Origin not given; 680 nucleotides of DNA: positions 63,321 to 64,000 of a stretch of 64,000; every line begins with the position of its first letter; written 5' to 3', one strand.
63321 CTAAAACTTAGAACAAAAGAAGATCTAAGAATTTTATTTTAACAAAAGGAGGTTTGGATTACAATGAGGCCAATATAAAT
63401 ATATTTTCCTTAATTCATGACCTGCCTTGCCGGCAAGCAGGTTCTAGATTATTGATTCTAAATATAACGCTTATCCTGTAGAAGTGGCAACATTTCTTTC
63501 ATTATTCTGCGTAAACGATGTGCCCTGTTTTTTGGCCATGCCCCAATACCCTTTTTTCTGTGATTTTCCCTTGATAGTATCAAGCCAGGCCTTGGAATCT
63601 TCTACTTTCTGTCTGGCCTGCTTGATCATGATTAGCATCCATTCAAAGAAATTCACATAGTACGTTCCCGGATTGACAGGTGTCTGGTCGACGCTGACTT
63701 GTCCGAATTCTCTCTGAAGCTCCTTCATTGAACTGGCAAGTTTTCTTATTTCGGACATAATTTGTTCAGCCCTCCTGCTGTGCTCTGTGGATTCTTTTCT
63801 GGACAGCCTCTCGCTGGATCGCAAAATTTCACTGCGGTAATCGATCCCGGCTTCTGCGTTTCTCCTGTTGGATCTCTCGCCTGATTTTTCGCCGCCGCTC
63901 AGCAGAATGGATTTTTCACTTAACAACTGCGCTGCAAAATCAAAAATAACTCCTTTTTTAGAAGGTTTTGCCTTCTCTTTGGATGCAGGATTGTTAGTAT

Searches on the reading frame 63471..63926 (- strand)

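Call 10: search_protein_families(library=pfam, proteins=[window:63471-63926:-], max_evalue=0.001)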
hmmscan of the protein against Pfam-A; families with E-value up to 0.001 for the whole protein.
window:63471-63926:- (151 aa): 1 family
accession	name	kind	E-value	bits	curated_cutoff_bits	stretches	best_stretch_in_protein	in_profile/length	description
PF18904.5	DUF5660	-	6.2e-34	116.9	24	1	46-151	3-109/109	Domain of unknown function (DUF5660)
